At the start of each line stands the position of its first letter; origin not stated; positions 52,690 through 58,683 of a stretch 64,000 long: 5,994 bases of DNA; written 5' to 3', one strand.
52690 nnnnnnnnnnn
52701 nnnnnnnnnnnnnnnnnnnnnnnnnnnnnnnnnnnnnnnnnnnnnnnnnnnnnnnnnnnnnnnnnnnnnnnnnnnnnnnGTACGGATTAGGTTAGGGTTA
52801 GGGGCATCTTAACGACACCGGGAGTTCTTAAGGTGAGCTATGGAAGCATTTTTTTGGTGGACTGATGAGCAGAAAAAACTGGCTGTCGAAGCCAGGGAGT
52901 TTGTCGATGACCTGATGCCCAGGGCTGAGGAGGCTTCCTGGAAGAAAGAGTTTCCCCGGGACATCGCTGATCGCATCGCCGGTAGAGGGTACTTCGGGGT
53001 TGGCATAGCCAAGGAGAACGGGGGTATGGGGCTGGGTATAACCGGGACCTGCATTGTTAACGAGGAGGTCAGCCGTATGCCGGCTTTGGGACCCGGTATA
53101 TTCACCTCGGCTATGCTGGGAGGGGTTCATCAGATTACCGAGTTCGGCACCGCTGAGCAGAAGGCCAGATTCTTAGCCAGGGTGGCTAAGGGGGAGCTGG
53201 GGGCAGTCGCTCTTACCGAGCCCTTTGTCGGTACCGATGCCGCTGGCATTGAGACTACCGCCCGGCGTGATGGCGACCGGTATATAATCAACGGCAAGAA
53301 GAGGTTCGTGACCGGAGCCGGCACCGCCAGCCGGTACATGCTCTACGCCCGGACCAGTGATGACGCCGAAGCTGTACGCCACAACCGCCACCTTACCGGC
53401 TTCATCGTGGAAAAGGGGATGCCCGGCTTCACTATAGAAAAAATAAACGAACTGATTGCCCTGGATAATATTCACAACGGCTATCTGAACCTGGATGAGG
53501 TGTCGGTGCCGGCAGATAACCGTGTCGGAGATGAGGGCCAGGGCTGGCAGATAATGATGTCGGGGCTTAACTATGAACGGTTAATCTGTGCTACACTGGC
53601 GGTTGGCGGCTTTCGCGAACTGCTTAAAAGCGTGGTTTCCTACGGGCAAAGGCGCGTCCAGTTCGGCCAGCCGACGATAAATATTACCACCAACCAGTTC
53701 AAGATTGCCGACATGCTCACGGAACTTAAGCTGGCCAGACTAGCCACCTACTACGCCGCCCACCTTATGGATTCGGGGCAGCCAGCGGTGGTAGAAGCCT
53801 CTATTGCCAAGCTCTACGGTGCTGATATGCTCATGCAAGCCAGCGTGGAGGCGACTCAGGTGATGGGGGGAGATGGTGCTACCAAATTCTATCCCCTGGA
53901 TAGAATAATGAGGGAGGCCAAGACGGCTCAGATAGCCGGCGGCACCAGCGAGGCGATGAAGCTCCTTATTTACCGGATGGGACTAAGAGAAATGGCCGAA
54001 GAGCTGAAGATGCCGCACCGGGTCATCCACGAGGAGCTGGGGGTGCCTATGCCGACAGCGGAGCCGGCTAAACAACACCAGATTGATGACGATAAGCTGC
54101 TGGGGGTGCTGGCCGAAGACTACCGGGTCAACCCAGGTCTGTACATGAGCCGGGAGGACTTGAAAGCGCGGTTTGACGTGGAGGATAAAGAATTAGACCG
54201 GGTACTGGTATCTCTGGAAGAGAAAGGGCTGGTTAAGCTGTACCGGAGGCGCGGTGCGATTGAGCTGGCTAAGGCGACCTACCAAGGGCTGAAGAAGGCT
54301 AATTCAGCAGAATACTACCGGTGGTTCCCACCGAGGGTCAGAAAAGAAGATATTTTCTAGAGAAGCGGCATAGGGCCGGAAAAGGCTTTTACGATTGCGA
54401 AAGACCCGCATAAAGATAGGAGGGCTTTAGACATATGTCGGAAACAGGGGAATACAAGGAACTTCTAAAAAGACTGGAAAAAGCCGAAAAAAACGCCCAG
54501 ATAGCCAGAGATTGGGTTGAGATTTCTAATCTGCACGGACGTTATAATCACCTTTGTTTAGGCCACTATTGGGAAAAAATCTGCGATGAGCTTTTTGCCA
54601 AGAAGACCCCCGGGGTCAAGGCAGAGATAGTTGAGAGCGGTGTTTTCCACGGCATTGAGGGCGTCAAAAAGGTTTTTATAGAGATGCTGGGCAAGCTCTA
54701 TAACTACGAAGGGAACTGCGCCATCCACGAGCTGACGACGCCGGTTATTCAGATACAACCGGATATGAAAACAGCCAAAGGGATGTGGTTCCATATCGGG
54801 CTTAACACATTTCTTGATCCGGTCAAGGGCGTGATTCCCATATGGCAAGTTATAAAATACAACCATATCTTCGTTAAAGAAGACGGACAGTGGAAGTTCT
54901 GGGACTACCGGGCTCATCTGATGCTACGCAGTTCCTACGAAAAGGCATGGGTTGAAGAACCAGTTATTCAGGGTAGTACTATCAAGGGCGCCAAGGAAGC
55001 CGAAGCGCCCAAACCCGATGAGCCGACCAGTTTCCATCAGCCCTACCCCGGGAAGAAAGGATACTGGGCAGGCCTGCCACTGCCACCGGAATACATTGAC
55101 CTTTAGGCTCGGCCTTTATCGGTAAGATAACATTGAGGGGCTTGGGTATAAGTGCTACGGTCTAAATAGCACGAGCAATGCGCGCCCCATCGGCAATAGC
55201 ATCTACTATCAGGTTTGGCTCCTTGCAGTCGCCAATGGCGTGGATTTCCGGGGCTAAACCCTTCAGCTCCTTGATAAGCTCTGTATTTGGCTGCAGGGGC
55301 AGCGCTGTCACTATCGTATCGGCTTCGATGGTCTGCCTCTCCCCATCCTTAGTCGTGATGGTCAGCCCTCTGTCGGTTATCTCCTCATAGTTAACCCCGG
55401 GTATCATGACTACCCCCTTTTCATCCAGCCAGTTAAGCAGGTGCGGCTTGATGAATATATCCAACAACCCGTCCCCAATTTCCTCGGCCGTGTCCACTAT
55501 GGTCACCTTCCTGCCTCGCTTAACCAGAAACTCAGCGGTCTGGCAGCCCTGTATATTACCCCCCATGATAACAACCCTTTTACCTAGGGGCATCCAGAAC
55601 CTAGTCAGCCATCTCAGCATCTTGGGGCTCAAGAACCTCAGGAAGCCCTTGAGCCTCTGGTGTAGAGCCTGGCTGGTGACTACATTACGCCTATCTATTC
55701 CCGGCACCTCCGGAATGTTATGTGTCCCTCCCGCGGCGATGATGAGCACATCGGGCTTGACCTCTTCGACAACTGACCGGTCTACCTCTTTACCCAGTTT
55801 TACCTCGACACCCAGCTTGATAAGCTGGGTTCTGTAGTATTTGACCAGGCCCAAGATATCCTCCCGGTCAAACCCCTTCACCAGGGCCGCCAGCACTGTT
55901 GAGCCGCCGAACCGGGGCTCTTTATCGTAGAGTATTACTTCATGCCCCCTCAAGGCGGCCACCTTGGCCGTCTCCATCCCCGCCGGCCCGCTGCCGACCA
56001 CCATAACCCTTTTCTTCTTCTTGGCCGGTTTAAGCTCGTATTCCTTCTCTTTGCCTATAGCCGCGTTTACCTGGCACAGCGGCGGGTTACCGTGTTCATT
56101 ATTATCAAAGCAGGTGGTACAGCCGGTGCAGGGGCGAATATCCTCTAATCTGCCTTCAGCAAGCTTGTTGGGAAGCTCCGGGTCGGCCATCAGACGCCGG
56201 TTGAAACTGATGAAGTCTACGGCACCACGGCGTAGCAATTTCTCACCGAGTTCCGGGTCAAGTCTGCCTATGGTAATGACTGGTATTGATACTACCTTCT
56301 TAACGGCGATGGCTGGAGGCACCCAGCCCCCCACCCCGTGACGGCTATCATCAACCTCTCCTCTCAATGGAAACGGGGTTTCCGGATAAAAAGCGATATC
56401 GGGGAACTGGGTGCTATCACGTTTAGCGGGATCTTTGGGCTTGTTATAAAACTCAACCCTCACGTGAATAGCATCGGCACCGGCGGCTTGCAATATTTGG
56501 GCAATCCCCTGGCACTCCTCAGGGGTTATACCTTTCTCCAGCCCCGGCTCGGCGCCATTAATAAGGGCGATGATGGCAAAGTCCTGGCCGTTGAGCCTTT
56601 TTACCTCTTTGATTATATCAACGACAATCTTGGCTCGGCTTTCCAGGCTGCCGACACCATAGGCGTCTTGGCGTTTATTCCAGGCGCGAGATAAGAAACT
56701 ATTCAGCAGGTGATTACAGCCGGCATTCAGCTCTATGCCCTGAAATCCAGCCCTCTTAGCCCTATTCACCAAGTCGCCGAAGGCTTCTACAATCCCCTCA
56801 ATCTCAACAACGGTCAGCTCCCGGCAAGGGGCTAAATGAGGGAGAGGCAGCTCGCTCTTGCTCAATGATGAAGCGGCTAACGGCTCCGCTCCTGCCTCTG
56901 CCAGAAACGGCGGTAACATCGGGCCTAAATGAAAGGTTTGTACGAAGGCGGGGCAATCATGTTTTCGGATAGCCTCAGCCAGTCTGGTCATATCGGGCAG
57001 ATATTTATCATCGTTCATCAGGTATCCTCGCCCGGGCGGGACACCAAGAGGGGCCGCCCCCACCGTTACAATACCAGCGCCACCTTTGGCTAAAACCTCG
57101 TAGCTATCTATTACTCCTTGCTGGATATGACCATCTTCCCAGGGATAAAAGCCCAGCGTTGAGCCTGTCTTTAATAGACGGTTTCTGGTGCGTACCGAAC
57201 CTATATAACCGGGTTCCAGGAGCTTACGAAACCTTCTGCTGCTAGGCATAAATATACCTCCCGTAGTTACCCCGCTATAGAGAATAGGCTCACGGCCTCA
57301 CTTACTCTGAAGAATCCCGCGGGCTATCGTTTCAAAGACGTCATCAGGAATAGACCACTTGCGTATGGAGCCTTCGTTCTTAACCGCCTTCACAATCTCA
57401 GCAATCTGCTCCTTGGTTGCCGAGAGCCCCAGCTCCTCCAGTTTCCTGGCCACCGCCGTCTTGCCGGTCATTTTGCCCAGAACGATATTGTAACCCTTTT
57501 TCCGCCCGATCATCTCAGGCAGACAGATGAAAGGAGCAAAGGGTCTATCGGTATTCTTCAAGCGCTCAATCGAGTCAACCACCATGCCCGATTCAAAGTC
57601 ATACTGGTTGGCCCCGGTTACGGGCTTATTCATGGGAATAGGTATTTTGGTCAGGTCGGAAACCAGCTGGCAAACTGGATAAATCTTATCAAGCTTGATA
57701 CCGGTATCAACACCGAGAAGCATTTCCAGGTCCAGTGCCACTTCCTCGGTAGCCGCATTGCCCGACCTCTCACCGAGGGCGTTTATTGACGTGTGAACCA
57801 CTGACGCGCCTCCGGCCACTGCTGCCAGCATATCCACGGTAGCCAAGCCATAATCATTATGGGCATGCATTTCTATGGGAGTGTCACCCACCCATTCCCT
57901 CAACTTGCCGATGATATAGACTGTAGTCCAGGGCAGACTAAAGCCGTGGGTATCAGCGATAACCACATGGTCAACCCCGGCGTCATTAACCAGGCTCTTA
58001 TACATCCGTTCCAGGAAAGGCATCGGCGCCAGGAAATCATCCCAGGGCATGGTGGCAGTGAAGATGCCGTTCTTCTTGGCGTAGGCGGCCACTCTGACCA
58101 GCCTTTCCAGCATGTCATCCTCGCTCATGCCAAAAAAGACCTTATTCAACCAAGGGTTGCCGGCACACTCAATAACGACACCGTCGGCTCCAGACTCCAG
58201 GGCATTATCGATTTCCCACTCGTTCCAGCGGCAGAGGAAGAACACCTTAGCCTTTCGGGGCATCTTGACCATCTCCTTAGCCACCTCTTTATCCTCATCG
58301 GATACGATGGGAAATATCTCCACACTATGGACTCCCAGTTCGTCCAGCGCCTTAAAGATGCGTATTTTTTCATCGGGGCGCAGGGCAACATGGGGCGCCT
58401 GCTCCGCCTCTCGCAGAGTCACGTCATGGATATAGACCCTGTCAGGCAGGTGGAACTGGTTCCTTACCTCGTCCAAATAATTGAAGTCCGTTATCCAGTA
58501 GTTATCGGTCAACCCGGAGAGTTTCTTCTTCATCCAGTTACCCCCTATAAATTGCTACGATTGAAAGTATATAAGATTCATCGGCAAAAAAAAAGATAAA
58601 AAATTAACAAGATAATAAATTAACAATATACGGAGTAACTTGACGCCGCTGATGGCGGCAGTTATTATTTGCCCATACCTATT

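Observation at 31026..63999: Candidate undescribed anaerobic pathway built around hydrolytic C-C cleavage of cyclic diketone or acyl-phenol substrates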

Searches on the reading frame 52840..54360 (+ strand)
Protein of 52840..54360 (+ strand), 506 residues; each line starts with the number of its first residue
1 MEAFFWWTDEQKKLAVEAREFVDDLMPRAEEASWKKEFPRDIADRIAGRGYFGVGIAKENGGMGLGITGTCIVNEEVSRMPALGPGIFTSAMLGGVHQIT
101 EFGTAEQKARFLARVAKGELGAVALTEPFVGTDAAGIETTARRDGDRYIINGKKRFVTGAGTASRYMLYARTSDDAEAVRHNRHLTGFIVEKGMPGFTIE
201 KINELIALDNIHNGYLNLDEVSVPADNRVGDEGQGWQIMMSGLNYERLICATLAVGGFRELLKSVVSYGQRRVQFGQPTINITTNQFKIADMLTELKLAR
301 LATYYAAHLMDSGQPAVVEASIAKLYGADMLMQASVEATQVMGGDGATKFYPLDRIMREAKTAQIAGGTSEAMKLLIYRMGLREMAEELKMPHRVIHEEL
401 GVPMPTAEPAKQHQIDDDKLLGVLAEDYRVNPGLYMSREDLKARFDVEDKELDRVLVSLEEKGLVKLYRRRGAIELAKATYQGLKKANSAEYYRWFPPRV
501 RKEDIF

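Call 4: search_protein_families(library=pfam, proteins=[window:52840-54360:+])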
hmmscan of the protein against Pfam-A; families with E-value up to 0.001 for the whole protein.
window:52840-54360:+ (506 aa): 4 families
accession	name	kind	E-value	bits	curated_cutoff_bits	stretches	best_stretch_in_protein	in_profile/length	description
PF00441.29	Acyl-CoA_dh_1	-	6.8e-38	130.6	22.4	1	233-379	1-147/150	Acyl-CoA dehydrogenase, C-terminal domain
PF02771.21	Acyl-CoA_dh_N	-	2.6e-23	83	22.9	1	8-119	1-113/113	Acyl-CoA dehydrogenase, N-terminal domain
PF02770.24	Acyl-CoA_dh_M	-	2.4e-21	76.2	33.3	1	122-221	1-97/97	Acyl-CoA dehydrogenase, middle domain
PF08028.16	Acyl-CoA_dh_2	-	1.1e-11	45.6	22.7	1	249-365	2-128/134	Acyl-CoA dehydrogenase, C-terminal domain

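Call 7: search_protein_families(library=ncbifam, proteins=[window:52840-54360:+], max_evalue=0.00001)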
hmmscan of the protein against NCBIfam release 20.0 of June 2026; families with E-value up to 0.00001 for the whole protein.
window:52840-54360:+ (506 aa): 20 families
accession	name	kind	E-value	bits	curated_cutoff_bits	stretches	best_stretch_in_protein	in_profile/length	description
NF042972.1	AcrlCoAredClosAcrC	equivalog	7.3e-82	275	640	1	6-380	4-375/378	acryloyl-CoA reductase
NF042439.1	SulpropCoADesulf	equivalog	5.9e-61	206.3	600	1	17-377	3-366/379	3-sulfinopropanoyl-CoA desulfinase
NF058590.1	AcCoDHFadEBacil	equivalog_domain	6.9e-55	186.7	600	1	7-413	21-444/586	acyl-CoA dehydrogenase FadE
NF043006.1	CyhCrbnylCoADH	equivalog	9.7e-55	186.1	650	1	10-379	6-373/380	cyclohexane-1-carbonyl-CoA dehydrogenase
NF045552.1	GlutCoADH_Des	equivalog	1.9e-53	182.1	470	1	7-378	5-376/387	glutaryl-CoA dehydrogenase Acd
NF053553.1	prodigi_MBC_PigA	equivalog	4.8e-53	180.6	500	1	6-381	4-380/381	prodigiosin MBC biosynthesis dehydrogenase PigA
NF008997.0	PRK12341.1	equivalog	7.5e-53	179.9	537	1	5-376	3-371/382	acyl-CoA dehydrogenase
NF045652.1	ProlPCPDhRedW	equivalog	5.1e-49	167.1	650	1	32-377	27-369/376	L-prolyl-[peptidyl-carrier protein] dehydrogenase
TIGR03207.1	cyc_hxne_CoA_dh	equivalog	9.2e-42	143.1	575.35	1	9-379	3-369/372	cyclohexanecarboxyl-CoA dehydrogenase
NF052270.1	Staph_DH_FadE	equivalog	2.7e-39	135.1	600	1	102-379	120-391/400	acyl-CoA dehydrogenase FadE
NF002885.1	PRK03354.1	equivalog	8e-38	130.4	540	1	6-383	4-375/378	crotonobetainyl-CoA dehydrogenase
TIGR03204.1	pimC_large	equivalog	1.2e-27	96.8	623.85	1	54-378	57-377/395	pimeloyl-CoA dehydrogenase large subunit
NF007000.1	PRK09463.1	subfamily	4.4e-26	91.4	600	1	34-347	70-398/726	acyl-CoA dehydrogenase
TIGR03203.1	pimD_small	equivalog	8.9e-24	84.3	652.7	1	35-311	35-304/378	pimeloyl-CoA dehydrogenase small subunit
NF009586.0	PRK13026.1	subfamily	4.3e-19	68.3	608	1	27-346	98-432/777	acyl-CoA dehydrogenase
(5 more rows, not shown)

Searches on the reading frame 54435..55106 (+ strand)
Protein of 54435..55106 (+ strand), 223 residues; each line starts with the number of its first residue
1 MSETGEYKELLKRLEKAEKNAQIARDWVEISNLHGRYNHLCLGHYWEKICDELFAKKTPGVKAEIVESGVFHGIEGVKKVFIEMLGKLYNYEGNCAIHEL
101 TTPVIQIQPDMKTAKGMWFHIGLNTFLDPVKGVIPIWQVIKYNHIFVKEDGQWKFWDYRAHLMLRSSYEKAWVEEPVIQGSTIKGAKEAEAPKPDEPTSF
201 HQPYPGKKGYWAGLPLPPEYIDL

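Call 5: search_protein_families(library=pfam, proteins=[window:54435-55106:+])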
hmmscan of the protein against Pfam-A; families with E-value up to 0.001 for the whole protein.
window:54435-55106:+ (223 aa): 1 family
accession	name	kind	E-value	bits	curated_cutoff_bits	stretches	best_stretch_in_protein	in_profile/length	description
PF13577.12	SnoaL_4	-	1.7e-09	38.2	24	1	25-158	4-125/126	SnoaL-like domain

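Call 7: search_protein_families(library=ncbifam, proteins=[window:54435-55106:+], max_evalue=0.00001)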
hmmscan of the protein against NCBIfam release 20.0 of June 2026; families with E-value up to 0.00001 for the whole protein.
window:54435-55106:+ (223 aa): 0 families

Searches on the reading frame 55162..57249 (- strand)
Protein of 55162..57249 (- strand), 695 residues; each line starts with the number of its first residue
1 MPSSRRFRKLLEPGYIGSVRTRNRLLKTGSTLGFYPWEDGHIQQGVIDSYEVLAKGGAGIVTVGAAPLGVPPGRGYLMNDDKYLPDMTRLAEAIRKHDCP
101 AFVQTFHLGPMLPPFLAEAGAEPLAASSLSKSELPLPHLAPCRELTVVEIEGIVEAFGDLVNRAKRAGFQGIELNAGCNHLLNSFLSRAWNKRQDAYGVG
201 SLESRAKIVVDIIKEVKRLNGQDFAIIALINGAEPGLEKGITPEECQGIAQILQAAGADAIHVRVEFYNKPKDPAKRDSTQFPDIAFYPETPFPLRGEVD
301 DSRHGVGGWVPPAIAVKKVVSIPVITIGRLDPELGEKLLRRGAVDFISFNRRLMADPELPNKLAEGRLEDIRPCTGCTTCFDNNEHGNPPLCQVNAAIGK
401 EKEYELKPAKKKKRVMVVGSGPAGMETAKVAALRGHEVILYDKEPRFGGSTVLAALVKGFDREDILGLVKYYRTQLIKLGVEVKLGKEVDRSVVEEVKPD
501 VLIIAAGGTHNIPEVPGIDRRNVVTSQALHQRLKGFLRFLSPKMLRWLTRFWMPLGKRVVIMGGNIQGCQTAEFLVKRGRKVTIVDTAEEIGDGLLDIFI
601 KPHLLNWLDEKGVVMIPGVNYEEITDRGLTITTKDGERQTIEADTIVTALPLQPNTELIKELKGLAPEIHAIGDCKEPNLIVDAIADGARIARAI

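Call 5: search_protein_families(library=pfam, proteins=[window:55162-57249:-])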
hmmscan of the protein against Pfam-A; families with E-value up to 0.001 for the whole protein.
window:55162-57249:- (695 aa): 13 families
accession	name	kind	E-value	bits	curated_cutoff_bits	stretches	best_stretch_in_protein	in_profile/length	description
PF00724.26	Oxidored_FMN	-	2.2e-34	119.7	27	1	9-367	1-339/342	NADH:flavin oxidoreductase / NADH oxidase family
PF07992.20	Pyr_redox_2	-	5.6e-29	101.9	26.1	1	414-662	2-247/291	Pyridine nucleotide-disulphide oxidoreductase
PF00070.33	Pyr_redox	-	3.4e-13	50.3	22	1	558-634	1-80/82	Pyridine nucleotide-disulphide oxidoreductase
PF13450.12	NAD_binding_8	-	5.8e-10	39.7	21.9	1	417-450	1-34/68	NAD(P)-binding Rossmann-like domain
PF01266.30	DAO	-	6e-10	39.6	27.9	0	414-451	1-39/353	FAD dependent oxidoreductase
PF13738.12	Pyr_redox_3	-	1.4e-09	38.1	30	1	556-661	164-276/305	Pyridine nucleotide-disulphide oxidoreductase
PF12831.13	FAD_oxidored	-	3e-07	30.5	27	1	415-455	2-42/416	FAD dependent oxidoreductase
PF03486.20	HI0933_like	-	5.8e-07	29.6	50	1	414-448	2-36/244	HI0933-like protein Rossmann domain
PF00890.30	FAD_binding_2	-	2.1e-06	27.6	20.4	1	415-454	2-41/414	FAD binding domain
PF01262.27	AlaDh_PNT_C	-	5.3e-06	26.4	23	0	412-445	28-61/214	Alanine dehydrogenase/PNT, C-terminal domain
PF01494.25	FAD_binding_3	-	9.8e-05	22.2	22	0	414-444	3-33/349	FAD binding domain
PF13241.12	NAD_binding_7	-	0.00016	22.6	22.1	0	552-597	3-49/104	Putative NAD(P)-binding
PF02737.24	3HCDH_N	-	0.00025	21.5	22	0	415-447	2-34/180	3-hydroxyacyl-CoA dehydrogenase, NAD binding domain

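Call 7: search_protein_families(library=ncbifam, proteins=[window:55162-57249:-], max_evalue=0.00001)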
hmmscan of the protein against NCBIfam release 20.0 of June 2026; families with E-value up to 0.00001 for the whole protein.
window:55162-57249:- (695 aa): 56 families (the best 25 are shown)
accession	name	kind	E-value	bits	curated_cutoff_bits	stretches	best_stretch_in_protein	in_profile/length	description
TIGR03997.1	mycofact_OYE_2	equivalog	2.3e-102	343.5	793.15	2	312-695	275-645/645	mycofactocin system FadH/OYE family oxidoreductase 2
NF045599.1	bili_reduct_long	exception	5.7e-101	338.7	750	2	313-695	280-641/641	bilirubin reductase, long form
NF041087.1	bile_acid_BaiCD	equivalog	2.9e-90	303.2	825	2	313-695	277-642/642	bile acid Fe-S flavoenzyme BaiCD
NF045592.1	bili_reduct_N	equivalog_domain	7.6e-39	133.9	425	2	9-264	1-250/363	bilirubin reductase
TIGR03996.1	mycofact_OYE_1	hypoth_equivalog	1.9e-37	129.1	627.9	1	144-690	129-631/633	mycofactocin system FadH/OYE family oxidoreductase 1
NF010047.0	PRK13523.1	equivalog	3.3e-23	82.3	431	1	9-263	4-248/339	NADPH dehydrogenase NamA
NF006101.0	PRK08255.1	equivalog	4.1e-20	71.5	1078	1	7-265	396-659/768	bifunctional salicylyl-CoA 5-hydroxylase/oxidoreductase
NF007899.0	PRK10605.1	subfamily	5.1e-19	68.7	403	1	9-217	5-223/365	N-ethylmaleimide reductase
NF009410.0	PRK12771.1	subfamily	3.1e-17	62.4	516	1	395-525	121-251/566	NAD(P)-binding protein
NF003437.0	PRK04965.1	equivalog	1e-15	57.6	392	1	556-661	141-246/378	NADH:flavorubredoxin reductase NorW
TIGR02053.1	MerA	equivalog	1.7e-13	50.4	454.45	1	468-668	97-281/465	mercury(II) reductase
TIGR01318.1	gltD_gamma_fam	subfamily_domain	5.9e-12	44.9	482.95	1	410-493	139-218/467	glutamate synthase, small subunit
NF007123.0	PRK09564.1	equivalog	6.5e-12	44.9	458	1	414-661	2-253/444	CoA-disulfide reductase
TIGR03385.1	CoA_CoA_reduc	equivalog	1.3e-11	44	578.8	1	500-662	105-253/439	CoA-disulfide reductase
TIGR01372.1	soxA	subfamily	1.7e-11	42.7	1164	1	414-453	170-209/996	sarcosine oxidase subunit alpha family protein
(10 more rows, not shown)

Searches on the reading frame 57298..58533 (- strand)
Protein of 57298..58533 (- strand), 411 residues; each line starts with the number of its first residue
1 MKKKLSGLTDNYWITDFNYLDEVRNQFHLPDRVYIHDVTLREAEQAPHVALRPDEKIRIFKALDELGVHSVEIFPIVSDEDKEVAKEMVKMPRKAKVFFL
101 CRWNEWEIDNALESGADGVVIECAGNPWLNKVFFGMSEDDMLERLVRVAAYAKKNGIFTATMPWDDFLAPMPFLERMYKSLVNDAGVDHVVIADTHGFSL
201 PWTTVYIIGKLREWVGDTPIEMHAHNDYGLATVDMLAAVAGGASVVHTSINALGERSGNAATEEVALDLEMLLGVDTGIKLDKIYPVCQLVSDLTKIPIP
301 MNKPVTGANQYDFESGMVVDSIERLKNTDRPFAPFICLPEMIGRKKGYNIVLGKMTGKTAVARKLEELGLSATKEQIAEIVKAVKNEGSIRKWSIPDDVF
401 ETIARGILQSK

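Call 5: search_protein_families(library=pfam, proteins=[window:57298-58533:-])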
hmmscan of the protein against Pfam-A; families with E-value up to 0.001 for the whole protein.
window:57298-58533:- (411 aa): 2 families
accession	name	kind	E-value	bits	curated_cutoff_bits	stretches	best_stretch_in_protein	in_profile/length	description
PF00682.25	HMGL-like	-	3e-54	184.6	29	1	32-291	1-260/260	HMGL-like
PF22617.1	HCS_D2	-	1.7e-10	41.6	27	1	305-390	1-80/82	Homocitrate synthase post-HMGL domain-like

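Call 7: search_protein_families(library=ncbifam, proteins=[window:57298-58533:-], max_evalue=0.00001)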
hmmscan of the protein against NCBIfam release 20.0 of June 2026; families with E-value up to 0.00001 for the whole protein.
window:57298-58533:- (411 aa): 28 families (the best 25 are shown)
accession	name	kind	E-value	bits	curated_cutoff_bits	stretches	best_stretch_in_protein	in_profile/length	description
TIGR02090.1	LEU1_arch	subfamily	2.2e-87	293.5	484.75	1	33-403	1-362/363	isopropylmalate/citramalate/homocitrate synthases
NF002085.0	PRK00915.1-2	subfamily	1.5e-86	291.2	517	1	23-408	4-380/504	2-isopropylmalate synthase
TIGR02660.1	nifV_homocitr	equivalog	4.4e-72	243.4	462.9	1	33-395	2-356/365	homocitrate synthase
NF041069.1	IPMS_Sufob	equivalog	3.8e-67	227.2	600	1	34-398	2-360/371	isopropylmalate synthase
TIGR02146.1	LysS_fung_arch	equivalog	1.1e-63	215.6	413.55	1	35-385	1-343/344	homocitrate synthase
NF002086.0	PRK00915.1-3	equivalog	8.4e-60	202.7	532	1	30-398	4-375/516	2-isopropylmalate synthase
NF002088.0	PRK00915.1-5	equivalog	1.9e-58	198.2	697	1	32-398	3-372/514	2-isopropylmalate synthase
TIGR00973.1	leuA_bact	equivalog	2.5e-58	197.8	598.7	1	32-403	1-375/494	2-isopropylmalate synthase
NF002087.0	PRK00915.1-4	equivalog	1.4e-54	185.5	729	1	31-397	5-375/516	2-isopropylmalate synthase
NF002084.0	PRK00915.1-1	equivalog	2.8e-46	158.1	748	1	31-381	3-357/523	2-isopropylmalate synthase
NF042434.1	IPMS_Lepto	equivalog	1.1e-42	146.3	500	1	31-387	4-369/374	2-isopropylmalate synthase LeuA2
TIGR00977.1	citramal_synth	equivalog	4e-37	127.7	450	1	33-386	2-364/526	citramalate synthase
NF042433.1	CitmalDyn_Leptosp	equivalog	8.7e-30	103.7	950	1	32-399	7-376/514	(R)-citramalate synthase CimA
NF004283.0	PRK05692.1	subfamily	8.1e-19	67.8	246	1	29-297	3-286/300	hydroxymethylglutaryl-CoA lyase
NF006049.0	PRK08195.1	subfamily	1.6e-18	66.8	229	1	181-289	156-264/344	4-hyroxy-2-oxovalerate/4-hydroxy-2-oxopentanoic acid aldolase,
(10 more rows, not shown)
